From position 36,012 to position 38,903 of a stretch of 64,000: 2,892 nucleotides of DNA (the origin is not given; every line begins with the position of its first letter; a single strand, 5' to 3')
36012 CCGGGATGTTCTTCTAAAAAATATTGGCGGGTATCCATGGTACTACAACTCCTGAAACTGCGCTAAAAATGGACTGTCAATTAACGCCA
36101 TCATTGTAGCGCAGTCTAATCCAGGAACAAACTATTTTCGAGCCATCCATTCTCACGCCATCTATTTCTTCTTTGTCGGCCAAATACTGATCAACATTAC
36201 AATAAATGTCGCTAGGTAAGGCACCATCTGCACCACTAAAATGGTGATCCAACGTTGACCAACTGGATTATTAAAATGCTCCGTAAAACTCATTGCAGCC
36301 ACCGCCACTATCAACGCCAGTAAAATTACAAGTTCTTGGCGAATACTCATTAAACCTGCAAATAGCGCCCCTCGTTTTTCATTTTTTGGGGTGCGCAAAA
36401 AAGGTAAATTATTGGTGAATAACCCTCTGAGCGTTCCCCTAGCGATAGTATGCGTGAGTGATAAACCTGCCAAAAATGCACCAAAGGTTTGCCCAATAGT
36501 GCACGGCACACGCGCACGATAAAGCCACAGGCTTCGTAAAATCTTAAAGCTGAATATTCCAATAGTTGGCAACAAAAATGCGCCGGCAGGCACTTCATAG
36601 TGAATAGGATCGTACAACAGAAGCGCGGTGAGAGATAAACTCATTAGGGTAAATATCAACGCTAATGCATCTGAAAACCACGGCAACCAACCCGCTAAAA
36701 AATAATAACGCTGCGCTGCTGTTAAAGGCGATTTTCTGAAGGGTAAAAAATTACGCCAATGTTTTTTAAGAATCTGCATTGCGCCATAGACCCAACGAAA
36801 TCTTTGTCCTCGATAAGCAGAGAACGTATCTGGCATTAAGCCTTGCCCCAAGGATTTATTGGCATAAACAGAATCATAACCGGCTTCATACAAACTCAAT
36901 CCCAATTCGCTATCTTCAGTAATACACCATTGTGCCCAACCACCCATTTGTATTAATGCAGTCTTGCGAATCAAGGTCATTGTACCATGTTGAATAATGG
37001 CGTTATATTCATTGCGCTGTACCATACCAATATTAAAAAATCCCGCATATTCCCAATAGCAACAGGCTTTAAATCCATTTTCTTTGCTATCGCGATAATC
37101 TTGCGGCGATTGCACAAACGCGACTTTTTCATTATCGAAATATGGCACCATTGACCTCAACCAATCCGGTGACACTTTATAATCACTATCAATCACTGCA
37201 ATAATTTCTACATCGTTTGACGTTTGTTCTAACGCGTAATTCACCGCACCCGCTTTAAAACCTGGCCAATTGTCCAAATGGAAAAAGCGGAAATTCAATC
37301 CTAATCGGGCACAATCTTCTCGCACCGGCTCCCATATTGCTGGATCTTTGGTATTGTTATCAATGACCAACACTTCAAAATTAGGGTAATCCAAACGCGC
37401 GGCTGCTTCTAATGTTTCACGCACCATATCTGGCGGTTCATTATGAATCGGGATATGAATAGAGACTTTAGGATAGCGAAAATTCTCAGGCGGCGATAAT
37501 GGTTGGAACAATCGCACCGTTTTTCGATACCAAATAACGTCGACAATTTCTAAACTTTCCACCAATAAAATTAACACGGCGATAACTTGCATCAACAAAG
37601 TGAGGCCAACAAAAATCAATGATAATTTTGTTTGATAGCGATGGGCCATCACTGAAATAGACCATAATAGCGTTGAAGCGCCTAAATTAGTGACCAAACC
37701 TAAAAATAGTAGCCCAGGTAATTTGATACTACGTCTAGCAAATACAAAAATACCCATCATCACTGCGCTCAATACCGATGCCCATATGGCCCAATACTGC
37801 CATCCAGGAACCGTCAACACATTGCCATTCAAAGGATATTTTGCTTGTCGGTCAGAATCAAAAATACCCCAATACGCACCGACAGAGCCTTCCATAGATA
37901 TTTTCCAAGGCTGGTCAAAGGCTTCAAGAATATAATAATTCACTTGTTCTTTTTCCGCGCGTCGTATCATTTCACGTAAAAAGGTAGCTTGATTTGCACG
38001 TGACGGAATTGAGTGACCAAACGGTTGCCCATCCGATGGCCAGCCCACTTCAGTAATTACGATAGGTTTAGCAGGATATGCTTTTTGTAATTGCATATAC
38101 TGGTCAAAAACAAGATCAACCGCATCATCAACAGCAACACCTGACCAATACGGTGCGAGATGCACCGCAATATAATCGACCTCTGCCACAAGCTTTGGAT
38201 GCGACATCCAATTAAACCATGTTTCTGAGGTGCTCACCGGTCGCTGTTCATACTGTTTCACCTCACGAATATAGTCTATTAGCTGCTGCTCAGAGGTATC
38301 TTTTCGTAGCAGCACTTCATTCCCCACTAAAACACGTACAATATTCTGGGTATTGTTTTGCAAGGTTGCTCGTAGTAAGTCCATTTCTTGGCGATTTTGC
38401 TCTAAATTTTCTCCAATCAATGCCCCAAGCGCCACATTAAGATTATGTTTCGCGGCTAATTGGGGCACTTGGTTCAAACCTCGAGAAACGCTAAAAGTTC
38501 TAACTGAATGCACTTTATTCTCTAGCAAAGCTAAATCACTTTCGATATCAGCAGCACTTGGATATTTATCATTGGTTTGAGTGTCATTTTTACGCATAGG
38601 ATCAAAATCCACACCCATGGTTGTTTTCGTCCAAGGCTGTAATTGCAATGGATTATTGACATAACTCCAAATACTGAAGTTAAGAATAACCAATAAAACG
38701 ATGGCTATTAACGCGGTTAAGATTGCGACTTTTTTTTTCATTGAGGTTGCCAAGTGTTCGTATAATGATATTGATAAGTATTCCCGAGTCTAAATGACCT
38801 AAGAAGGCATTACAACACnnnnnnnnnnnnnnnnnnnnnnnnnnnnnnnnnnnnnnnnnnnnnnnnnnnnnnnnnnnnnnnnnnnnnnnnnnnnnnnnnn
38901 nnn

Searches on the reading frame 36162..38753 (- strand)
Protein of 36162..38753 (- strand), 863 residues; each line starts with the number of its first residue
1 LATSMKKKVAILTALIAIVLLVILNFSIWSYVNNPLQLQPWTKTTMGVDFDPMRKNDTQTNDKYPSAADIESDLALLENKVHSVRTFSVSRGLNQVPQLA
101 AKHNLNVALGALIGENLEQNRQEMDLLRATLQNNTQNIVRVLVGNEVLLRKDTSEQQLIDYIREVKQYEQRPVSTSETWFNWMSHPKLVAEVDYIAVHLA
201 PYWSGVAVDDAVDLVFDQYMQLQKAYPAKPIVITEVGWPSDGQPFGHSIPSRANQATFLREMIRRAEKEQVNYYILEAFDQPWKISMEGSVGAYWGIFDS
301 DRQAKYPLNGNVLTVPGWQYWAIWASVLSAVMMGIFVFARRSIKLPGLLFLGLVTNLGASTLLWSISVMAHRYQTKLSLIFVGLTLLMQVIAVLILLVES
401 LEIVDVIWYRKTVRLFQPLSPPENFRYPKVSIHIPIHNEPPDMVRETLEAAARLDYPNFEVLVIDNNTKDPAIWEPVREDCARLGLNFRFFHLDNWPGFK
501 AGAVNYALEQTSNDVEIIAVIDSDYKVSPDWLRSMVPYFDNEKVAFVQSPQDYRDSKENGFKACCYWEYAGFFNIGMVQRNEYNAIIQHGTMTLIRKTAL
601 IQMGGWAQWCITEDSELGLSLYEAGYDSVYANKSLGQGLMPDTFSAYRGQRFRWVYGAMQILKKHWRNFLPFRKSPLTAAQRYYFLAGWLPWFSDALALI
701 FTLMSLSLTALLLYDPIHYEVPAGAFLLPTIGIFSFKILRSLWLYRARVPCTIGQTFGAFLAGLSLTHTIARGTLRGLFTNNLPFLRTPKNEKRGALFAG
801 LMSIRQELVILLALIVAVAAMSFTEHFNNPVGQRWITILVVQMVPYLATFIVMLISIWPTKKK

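Call 80: find_homologous_proteins(query=window:36162-38753:-, max_evalue=1e-50)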
Query window:36162-38753:- (863 aa): 4091 proteins with E <= 1e-50 among 8000 candidates; the best 120 are listed.
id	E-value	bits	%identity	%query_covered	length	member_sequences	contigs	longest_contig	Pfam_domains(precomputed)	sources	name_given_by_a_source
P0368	0.0e+0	1888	95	100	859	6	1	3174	PF13632.13,PF13506.14,PF13641.13,PF00535.33,PF00332.25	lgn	-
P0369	0.0e+0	1773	88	100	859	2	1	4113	PF13632.13,PF13506.14,PF13641.13,PF00535.33,PF00332.25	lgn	-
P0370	0.0e+0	1697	83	100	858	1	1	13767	PF13632.13,PF13506.14,PF13641.13,PF00535.33,PF00332.25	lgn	-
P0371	0.0e+0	1547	75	100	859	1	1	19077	PF13632.13,PF13506.14,PF13641.13,PF00535.33,PF00332.25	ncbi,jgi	jgi:exo-beta-1,3-glucanase (GH17 family)/cellulose synthase/poly-beta-1,6-N-acetylglucosamine syntha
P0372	0.0e+0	1542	76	100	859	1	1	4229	PF13632.13,PF13506.14,PF13641.13,PF00535.33,PF00332.25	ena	-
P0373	0.0e+0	1540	76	99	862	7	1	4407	PF13632.13,PF13506.14,PF13641.13,PF00535.33,PF00332.25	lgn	-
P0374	0.0e+0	1535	74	100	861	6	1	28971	PF13632.13,PF13506.14,PF13641.13,PF00535.33,PF00332.25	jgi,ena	-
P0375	0.0e+0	1488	72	100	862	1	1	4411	PF13632.13,PF13506.14,PF13641.13,PF00535.33,PF00332.25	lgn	-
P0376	0.0e+0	1473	72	100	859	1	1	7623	PF13632.13,PF13506.14,PF13641.13,PF00535.33,PF00332.25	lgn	-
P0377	0.0e+0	1423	69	99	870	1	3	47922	PF13632.13,PF13506.14,PF13641.13,PF00535.33,PF00332.25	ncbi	ncbi:MAG: glycosyltransferase [Methylobacter sp.]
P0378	0.0e+0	1418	68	97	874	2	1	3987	PF13632.13,PF13506.14,PF13641.13,PF00535.33,PF00332.25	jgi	jgi:exo-beta-1,3-glucanase (GH17 family)/cellulose synthase/poly-beta-1,6-N-acetylglucosamine syntha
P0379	0.0e+0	1417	69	97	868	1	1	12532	PF13632.13,PF13506.14,PF13641.13,PF00535.33,PF00332.25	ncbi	ncbi:MAG: glycosyltransferase [Methylovulum sp.]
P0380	0.0e+0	1415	68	100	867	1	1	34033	PF13632.13,PF13506.14,PF13641.13,PF00535.33,PF00332.25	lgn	-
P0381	0.0e+0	1415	69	97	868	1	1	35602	PF13632.13,PF13506.14,PF13641.13,PF00535.33,PF00332.25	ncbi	ncbi:MAG: glycosyltransferase [Methylococcaceae bacterium]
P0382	0.0e+0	1413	69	97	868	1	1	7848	PF13632.13,PF13506.14,PF13641.13,PF00535.33,PF00332.25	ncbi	ncbi:MAG: glycosyltransferase [Methylococcaceae bacterium]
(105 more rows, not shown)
